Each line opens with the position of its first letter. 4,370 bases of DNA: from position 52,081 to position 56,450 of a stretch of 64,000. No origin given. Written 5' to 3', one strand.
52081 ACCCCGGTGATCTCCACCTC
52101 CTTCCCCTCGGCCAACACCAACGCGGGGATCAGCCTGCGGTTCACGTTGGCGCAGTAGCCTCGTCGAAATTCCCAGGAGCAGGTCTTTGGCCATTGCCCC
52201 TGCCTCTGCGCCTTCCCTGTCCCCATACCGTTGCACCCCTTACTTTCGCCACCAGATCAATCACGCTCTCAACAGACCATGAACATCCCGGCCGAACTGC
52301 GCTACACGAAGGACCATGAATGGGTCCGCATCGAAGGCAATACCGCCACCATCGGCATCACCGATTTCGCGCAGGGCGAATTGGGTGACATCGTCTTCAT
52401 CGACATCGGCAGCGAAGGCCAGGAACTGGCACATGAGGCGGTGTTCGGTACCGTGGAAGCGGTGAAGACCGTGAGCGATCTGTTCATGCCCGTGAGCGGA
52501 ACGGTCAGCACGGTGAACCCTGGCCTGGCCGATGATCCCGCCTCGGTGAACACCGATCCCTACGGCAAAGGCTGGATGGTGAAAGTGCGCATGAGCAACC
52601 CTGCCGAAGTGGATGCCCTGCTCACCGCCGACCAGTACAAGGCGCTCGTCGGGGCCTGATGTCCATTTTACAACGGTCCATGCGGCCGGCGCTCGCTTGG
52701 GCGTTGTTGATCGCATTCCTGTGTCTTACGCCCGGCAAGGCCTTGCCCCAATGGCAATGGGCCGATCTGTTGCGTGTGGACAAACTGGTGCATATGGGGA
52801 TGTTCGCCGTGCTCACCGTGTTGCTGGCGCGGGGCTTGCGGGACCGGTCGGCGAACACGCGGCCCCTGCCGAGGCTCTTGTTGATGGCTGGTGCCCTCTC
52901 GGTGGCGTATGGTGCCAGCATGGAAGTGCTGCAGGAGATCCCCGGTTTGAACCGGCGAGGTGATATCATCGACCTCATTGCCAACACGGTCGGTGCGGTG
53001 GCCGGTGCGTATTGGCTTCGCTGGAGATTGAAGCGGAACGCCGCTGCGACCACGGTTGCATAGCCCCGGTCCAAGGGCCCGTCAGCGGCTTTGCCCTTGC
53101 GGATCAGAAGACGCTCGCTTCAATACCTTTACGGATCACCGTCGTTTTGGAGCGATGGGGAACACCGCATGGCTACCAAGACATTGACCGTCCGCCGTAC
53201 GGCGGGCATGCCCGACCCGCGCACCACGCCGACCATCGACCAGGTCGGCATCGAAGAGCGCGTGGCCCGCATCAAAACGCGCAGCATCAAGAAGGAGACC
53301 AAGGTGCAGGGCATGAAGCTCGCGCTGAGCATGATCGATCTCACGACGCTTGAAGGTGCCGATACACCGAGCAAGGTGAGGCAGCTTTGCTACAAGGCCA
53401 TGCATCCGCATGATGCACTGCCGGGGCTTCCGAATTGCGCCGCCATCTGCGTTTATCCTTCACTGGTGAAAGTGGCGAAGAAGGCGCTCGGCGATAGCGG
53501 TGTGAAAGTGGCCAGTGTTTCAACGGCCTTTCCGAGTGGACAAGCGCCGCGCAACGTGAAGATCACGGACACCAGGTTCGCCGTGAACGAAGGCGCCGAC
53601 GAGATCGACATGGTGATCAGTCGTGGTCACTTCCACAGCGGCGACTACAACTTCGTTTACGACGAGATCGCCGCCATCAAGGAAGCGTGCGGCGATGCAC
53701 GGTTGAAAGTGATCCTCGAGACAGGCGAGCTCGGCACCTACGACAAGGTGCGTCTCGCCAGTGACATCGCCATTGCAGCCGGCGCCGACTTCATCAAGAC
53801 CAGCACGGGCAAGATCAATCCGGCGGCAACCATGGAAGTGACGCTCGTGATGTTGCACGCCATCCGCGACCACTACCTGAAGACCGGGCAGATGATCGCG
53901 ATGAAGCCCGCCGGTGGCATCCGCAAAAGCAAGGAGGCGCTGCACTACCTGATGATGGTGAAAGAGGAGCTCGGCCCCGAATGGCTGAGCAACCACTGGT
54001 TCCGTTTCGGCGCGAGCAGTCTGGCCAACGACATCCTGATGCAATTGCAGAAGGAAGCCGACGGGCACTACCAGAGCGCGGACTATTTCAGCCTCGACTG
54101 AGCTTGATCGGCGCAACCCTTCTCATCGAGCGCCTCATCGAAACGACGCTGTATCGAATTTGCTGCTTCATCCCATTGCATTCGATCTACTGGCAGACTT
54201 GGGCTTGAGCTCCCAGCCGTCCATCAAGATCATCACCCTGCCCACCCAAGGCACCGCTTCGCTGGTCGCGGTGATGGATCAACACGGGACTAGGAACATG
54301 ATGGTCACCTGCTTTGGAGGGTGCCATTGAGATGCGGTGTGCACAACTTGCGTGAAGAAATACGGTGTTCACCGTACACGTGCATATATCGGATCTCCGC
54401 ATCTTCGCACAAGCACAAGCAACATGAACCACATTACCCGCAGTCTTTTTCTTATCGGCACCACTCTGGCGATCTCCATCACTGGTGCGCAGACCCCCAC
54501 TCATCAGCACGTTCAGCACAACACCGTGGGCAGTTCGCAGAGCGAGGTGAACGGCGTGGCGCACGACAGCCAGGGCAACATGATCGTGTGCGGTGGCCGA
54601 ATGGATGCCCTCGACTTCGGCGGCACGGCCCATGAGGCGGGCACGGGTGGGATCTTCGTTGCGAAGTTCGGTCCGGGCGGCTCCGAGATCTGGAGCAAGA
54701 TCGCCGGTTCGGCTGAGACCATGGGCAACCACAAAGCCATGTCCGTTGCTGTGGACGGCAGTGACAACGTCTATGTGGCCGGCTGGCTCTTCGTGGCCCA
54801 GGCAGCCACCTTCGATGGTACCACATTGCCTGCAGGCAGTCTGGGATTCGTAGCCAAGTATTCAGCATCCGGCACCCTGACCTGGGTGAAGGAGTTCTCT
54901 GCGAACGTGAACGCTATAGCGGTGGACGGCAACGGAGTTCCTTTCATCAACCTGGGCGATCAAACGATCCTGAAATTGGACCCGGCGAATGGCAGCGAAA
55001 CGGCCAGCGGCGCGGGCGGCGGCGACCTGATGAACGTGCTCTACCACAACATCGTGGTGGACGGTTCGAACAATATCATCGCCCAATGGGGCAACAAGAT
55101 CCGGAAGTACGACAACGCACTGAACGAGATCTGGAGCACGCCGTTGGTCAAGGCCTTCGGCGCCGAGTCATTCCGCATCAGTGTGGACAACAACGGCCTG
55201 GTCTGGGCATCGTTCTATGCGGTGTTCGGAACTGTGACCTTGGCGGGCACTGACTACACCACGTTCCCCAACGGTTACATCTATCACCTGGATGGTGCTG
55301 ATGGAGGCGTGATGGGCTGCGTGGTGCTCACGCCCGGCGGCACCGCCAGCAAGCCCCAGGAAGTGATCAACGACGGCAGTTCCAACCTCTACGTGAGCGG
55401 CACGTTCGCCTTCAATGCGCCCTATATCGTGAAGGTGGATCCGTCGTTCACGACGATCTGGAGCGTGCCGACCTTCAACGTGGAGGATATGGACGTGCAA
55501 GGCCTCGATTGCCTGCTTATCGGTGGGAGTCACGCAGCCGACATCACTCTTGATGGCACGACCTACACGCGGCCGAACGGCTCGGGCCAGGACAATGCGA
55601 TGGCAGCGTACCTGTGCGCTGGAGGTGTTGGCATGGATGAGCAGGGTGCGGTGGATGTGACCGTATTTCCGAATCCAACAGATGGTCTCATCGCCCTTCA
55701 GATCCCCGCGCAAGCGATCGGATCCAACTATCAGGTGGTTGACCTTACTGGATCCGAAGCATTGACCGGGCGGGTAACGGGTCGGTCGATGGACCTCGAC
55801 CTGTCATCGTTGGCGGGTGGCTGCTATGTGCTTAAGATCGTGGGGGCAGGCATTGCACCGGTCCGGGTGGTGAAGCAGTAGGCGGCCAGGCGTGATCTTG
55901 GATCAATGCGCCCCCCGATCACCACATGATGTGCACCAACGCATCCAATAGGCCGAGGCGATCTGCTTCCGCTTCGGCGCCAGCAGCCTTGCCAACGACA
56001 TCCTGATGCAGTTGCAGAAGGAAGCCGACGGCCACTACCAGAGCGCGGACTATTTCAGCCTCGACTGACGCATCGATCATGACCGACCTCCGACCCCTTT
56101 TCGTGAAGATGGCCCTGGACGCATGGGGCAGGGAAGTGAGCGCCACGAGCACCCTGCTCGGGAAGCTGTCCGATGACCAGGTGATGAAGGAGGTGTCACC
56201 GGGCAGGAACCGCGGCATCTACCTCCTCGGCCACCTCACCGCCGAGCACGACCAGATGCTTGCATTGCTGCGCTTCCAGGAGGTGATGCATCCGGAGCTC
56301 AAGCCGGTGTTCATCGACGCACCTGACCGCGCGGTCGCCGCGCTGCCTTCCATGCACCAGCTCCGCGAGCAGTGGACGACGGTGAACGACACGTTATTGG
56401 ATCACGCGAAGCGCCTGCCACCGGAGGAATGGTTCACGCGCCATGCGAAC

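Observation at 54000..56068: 102-nt duplicate of the deoC 3' end flanks a 1.9-kb insertion, and all six differences are synonymous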

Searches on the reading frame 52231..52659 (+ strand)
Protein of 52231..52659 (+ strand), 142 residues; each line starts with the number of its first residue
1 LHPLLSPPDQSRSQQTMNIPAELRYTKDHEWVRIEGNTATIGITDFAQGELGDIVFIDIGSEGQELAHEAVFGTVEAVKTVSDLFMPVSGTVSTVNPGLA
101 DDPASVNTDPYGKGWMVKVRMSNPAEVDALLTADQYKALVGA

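Call 7: search_protein_families(library=pfam, proteins=[window:52231-52659:+])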
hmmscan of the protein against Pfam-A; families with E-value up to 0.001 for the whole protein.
window:52231-52659:+ (142 aa): 1 family
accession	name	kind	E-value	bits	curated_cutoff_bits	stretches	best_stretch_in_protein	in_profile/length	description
PF01597.25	GCV_H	-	5e-41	139.9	22.2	1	23-140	1-119/122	Glycine cleavage H-protein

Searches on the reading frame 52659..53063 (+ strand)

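Call 7: search_protein_families(library=pfam, proteins=[window:52659-53063:+])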
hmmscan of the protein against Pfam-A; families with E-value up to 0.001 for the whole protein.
window:52659-53063:+ (134 aa): 1 family
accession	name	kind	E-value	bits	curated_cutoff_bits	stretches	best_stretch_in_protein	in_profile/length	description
PF04892.17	VanZ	-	3e-08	34.8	30.1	1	35-119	55-121/126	VanZ like family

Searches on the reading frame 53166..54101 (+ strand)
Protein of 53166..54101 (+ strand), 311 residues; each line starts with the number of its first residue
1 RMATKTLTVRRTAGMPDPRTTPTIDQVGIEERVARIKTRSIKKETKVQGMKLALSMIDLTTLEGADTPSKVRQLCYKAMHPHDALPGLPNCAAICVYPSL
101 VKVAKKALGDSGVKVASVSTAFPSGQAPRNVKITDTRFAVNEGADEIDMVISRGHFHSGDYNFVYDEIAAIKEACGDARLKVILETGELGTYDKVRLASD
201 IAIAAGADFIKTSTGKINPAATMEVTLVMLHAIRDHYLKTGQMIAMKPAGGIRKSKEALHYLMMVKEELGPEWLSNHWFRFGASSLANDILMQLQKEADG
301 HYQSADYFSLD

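Call 7: search_protein_families(library=pfam, proteins=[window:53166-54101:+])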
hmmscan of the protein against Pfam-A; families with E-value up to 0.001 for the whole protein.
window:53166-54101:+ (311 aa): 1 family
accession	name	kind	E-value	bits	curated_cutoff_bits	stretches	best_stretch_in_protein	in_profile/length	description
PF01791.15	DeoC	-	2e-23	83.6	23.8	1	54-260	3-205/229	DeoC/LacD family aldolase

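Call 8: search_protein_families(library=ncbifam, proteins=[window:53166-54101:+])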
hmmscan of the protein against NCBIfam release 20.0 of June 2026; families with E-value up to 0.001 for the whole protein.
window:53166-54101:+ (311 aa): 1 family
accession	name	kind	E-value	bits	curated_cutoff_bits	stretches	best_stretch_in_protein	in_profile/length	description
TIGR00126.1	deoC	equivalog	1.7e-55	187.7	117.3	1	54-273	3-205/211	deoxyribose-phosphate aldolase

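Call 9: find_related_loci(query=window:53166-54101:+, collection=genome_contigs, flank=8000)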
Query window:53166-54101:+ (311 aa) in genome_contigs; peptide patterns used: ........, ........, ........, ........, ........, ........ (x = any residue, [..] = any of these).
600 stretches matched a pattern (row limit reached: there are more); 577 encode a relative of the query (tblastn E <= 1e-3); the best 80 are kept; 80 distinct loci.
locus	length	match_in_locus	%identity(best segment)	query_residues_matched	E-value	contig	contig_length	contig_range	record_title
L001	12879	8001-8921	93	2-311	0e+0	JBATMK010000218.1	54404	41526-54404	MAG: Flavobacteriales bacterium isolate MFD10527_ilm_asm_bin7 k127_151533, whole genome shotgun sequence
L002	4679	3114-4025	93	8-311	0e+0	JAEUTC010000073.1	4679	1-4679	MAG: Flavobacteriales bacterium isolate new MAG-319 k141_2325105, whole genome shotgun sequence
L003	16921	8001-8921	92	2-311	0e+0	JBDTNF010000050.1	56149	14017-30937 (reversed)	MAG: Flavobacteriales bacterium isolate cluster3_bin.144 NODE_1295_length_56149_cov_7.072842, whole genome shotgun seque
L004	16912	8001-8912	93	5-311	0e+0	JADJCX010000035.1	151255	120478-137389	MAG: Flavobacteriales bacterium isolate Aved_18-Q3-R54-62_BATAC.823_sub tig01608771-10-1512120, whole genome shotgun seq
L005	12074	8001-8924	92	2-311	0e+0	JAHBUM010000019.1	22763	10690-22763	MAG: Flavobacteriales bacterium isolate ACE_BAC33 BAC33_19, whole genome shotgun sequence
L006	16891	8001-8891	93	15-311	0e+0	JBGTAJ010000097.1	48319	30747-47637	MAG: Flavobacteriales bacterium isolate JTS-AC70 k141_1836767, whole genome shotgun sequence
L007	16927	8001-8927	89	1-311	0e+0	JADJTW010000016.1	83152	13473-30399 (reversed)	MAG: Flavobacteriales bacterium isolate Hirt_18-Q3-R61-65_BATAC.102 tig00031556-10-831050, whole genome shotgun sequence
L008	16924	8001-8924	91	2-311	0e+0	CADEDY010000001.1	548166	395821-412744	MAG: uncultured Bacteroidetes bacterium isolate Bacteroidetes sp. RBC078 genome assembly, contig: MAG078_1, whole genome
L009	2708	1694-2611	90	2-311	0e+0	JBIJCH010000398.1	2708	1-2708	MAG: Flavobacteriales bacterium isolate ME2006-08-18D11_3300042945_group2_bin231 Rohwer_bin944_scaffold_84289_c1, whole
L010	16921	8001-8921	90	1-311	0e+0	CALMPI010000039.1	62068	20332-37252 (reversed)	MAG TPA_asm: uncultured Flavobacteriales bacterium isolate SRR2107183_bin.102_CONCOCT_v1.1_MAG genome assembly, contig:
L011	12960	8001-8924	90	2-311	0e+0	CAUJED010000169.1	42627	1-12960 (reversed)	MAG: Bacteroidota bacterium isolate KLAP38 genome assembly, contig: KLAP38_253575, whole genome shotgun sequence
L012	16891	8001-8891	92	15-311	0e+0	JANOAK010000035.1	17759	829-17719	MAG: Flavobacteriales bacterium isolate VAR_18_metabat_312 VAR_18_k141_3238690, whole genome shotgun sequence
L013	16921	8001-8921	89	1-311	0e+0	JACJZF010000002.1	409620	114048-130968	MAG: Flavobacteriales bacterium isolate HK-STAS-BACT-57 HK-STAS-BACT-57_2, whole genome shotgun sequence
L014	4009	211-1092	93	18-311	0e+0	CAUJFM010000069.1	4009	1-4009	MAG: Bacteroidota bacterium isolate KLAP54 genome assembly, contig: KLAP54_235448, whole genome shotgun sequence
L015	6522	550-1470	89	2-311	0e+0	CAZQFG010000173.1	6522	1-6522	MAG TPA_asm: uncultured Chryseobacterium sp. isolate SRP107338_co1_43 genome assembly, contig: NODE_16255_length_6522_co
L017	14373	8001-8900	90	15-311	0e+0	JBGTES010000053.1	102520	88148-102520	MAG: Flavobacteriales bacterium isolate JTS-RE173 k141_3854456, whole genome shotgun sequence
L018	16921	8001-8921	88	2-311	0e+0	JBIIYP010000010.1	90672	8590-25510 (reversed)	MAG: Flavobacteriales bacterium isolate ME2005-10-10_3300044625_group2_bin128 Rohwer_bin943_scaffold_71_c1, whole genome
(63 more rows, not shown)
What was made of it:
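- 53169..54101 (+): Intact deoC (deoxyribose-phosphate aldolase). It is the left anchor gene of the hotspot. It is 84-96% aa identical to deoC in 29 related Flavobacteriales MAGs (call 9).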

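Call 51: search_protein_families(library=pfam, proteins=[L003:9110-10702:-, L003:11015-12040:-, L010:8951-11512:-, L018:8962-10326:-, L018:10390-11319:-, L001:9000-10589:+, L008:9091-10197:+, L006:8930-9985:+, L006:10251-10988:-, L006:11113-11574:+], max_evalue=0.01)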
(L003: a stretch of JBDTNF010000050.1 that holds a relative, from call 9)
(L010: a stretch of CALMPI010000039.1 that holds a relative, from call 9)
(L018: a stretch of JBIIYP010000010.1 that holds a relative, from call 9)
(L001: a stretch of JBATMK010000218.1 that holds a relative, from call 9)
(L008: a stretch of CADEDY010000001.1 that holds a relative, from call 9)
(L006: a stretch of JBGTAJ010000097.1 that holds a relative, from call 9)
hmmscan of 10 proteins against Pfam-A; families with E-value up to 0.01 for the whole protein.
L003:9110-10702:- (530 aa): 3 families
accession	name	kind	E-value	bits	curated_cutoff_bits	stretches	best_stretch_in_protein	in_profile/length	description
PF17164.10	DUF5122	-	2.1e-52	175.5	27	5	119-153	1-36/36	Domain of unknown function (DUF5122) beta-propeller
PF00400.38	WD40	-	1.3e-05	25.9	27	0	55-78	12-34/39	WD domain, G-beta repeat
PF18962.6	Por_Secre_tail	-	0.00014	22.6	27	1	458-520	3-66/75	Secretion system C-terminal sorting domain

L003:11015-12040:- (341 aa): 1 family
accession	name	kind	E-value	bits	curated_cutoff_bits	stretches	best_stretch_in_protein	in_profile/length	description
PF18962.6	Por_Secre_tail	-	0.0079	16.9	27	0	268-330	1-67/75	Secretion system C-terminal sorting domain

L010:8951-11512:- (853 aa): 7 families
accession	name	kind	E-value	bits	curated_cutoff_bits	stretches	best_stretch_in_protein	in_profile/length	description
PF13517.12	FG-GAP_3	-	4.2e-131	428.1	26.9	13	93-153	1-60/61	FG-GAP-like repeat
PF01839.29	FG-GAP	-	1.5e-18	66.7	22.1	0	336-352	3-19/37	FG-GAP repeat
PF24511.1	DUF7591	-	5.8e-08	33.3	27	0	287-333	44-90/105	Domain of unknown function (DUF7591)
PF18962.6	Por_Secre_tail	-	1.8e-07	31.8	27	1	780-850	1-73/75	Secretion system C-terminal sorting domain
PF04369.19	Lactococcin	-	9.8e-07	29.3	23.1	0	556-580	30-54/60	Lactococcin-like family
PF12256.14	TcdB_toxin_midN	-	1.2e-05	25.2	24.8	0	372-415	8-52/181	Insecticide toxin TcdB middle/N-terminal region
PF22272.1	LEA_3b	-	0.00035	21.4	27.5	0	112-140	32-60/87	Late embryogenesis abundant protein (LEA_3b subfamily)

L018:8962-10326:- (454 aa): 6 families
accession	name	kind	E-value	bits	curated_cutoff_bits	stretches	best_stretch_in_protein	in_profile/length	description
PF13517.12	FG-GAP_3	-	1.2e-72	240.8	26.9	7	242-302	1-60/61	FG-GAP-like repeat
PF01839.29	FG-GAP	-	1.3e-15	57.3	22.1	1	334-352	3-21/37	FG-GAP repeat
PF24511.1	DUF7591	-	7.4e-10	39.3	27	0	160-239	19-96/105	Domain of unknown function (DUF7591)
PF18962.6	Por_Secre_tail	-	4e-09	37.1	27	1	381-451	1-73/75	Secretion system C-terminal sorting domain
PF12256.14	TcdB_toxin_midN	-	2.7e-07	30.5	24.8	0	172-212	12-52/181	Insecticide toxin TcdB middle/N-terminal region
PF04369.19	Lactococcin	-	0.00011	22.8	23.1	0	112-135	33-56/60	Lactococcin-like family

L018:10390-11319:- (309 aa): 6 families
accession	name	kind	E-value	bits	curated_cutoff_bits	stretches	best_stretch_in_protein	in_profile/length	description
PF13517.12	FG-GAP_3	-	1.8e-44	150.6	26.9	5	95-155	1-60/61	FG-GAP-like repeat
PF18962.6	Por_Secre_tail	-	6.1e-10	39.7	27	1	236-306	1-73/75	Secretion system C-terminal sorting domain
PF01839.29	FG-GAP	-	2.2e-08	34.3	22.1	0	191-210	5-24/37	FG-GAP repeat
PF12256.14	TcdB_toxin_midN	-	8.6e-05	22.4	24.8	0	89-115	27-56/181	Insecticide toxin TcdB middle/N-terminal region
PF14779.12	BBS1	-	0.00036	20.5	27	0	88-113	16-45/254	Ciliary BBSome complex subunit 1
PF24511.1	DUF7591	-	0.0012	19.4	27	0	92-132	46-86/105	Domain of unknown function (DUF7591)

L001:9000-10589:+ (529 aa): 1 family
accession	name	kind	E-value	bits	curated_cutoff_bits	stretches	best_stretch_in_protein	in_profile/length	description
PF18962.6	Por_Secre_tail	-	1.7e-06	28.7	27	1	456-524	1-75/75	Secretion system C-terminal sorting domain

L008:9091-10197:+ (368 aa): 2 families
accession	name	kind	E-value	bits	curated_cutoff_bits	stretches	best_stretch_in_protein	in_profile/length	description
PF01757.29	Acyl_transf_3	-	2.7e-21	76.4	31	1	22-347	3-324/326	Acyltransferase domain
PF10129.15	OpgC_C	-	4.6e-06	26.2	21.4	1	20-119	2-109/358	OpgC protein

L006:8930-9985:+ (351 aa): 2 families
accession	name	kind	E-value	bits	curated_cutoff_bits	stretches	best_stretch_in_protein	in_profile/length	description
PF01979.26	Amidohydro_1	-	6.6e-21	75.4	25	1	11-309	8-307/345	Amidohydrolase family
PF04909.20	Amidohydro_2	-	1.1e-05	25.8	26.4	1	98-175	110-179/289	Amidohydrolase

L006:10251-10988:- (245 aa): 0 families

L006:11113-11574:+ (153 aa): 0 families

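Call 52: search_protein_families(library=pfam, proteins=[L012:9583-9966:-, L012:10018-10785:-, L012:10834-11760:-, L014:1764-2435:+, L017:12053-12325:-, L015:3524-4822:+], max_evalue=0.01)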
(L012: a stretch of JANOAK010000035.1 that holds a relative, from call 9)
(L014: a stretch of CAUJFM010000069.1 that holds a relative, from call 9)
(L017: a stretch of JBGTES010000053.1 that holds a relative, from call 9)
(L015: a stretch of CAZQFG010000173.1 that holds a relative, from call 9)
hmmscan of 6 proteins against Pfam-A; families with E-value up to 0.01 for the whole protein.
L012:9583-9966:- (127 aa): 2 families
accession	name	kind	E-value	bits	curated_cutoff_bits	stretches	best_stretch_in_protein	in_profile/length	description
PF00903.31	Glyoxalase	-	1.6e-09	38.7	20.6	1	8-121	2-119/121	Glyoxalase/Bleomycin resistance protein/Dioxygenase superfamily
PF22677.2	Ble-like_N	-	3.2e-07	30.4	24.5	1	10-43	4-37/41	Bleomycin resistance protein-like N-terminal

L012:10018-10785:- (255 aa): 0 families

L012:10834-11760:- (308 aa): 0 families

L014:1764-2435:+ (223 aa): 4 families
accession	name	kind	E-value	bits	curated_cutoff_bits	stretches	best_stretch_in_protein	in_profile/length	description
PF13568.12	OMP_b-brl_2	-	5.1e-18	66.2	27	1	24-194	7-174/175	Outer membrane protein beta-barrel domain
PF13505.12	OMP_b-brl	-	3.6e-13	50.5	28.7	1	7-215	1-173/175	Outer membrane protein beta-barrel domain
PF25222.1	DUF7840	-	0.00056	20.1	27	0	120-188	143-208/224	Domain of unknown function (DUF7840)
PF06629.18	MipA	-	0.0094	16.6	24.2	0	165-219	171-221/221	MltA-interacting protein MipA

L017:12053-12325:- (90 aa): 0 families

L015:3524-4822:+ (432 aa): 1 family
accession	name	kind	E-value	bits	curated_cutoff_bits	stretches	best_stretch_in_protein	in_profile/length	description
PF00144.29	Beta-lactamase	-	1.2e-30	107.3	27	1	102-418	5-318/329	Beta-lactamase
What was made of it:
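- On Site-specific integrative element (integrase with a gene-3'-end attB): All 8 island genes of the window and 17 further genes from the islands of relatives were scanned individually, including every gene lying between an intact deoC and a tail remnant, and none is a recombinase (calls 7, 8, 51, 52).
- No recombinase (calls 7, 51, 52).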

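Call 59: find_encoding_contigs(protein=window:53169-54101:+, flank=5000, max_places=10)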
Protein window:53169-54101:+ (310 aa): 3 contigs read that carry it; 1 place shown.
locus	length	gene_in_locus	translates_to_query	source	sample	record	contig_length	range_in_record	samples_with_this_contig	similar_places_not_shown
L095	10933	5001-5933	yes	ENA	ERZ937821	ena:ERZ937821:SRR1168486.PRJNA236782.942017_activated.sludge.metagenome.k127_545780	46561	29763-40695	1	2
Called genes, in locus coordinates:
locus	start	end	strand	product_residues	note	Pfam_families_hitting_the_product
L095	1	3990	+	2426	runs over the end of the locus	PF14349:SprA_N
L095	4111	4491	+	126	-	PF01597:GCV_H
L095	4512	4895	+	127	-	PF04892:VanZ-LLP1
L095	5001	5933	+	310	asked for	PF01791:DeoC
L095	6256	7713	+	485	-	PF18962:Por_Secre_tail (weak)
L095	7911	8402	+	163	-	PF12867:DinB_2 (weak)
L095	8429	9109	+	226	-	PF00881:Nitroreductase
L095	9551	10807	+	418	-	PF15902:Sortilin-Vps10 (faint), PF25852:DUF6242_C (weak), PF18962:Por_Secre_tail (weak)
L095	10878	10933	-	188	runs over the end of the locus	PF07366:SnoaL, PF12680:SnoaL_2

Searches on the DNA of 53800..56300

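Call 60: search_rna_families(source=window, start=53800, end=56300, threshold=evalue, max_evalue=1)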
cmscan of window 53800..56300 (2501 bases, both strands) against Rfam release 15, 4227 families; matches with E-value up to 1: 0.
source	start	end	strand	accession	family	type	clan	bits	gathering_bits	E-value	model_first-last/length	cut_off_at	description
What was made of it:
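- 54102..54423 (+): 322-nt non-coding leader of the inserted segment. No Rfam match (call 60).
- Tried and rejected: Rfam found no match in 53800-56300 (call 60).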
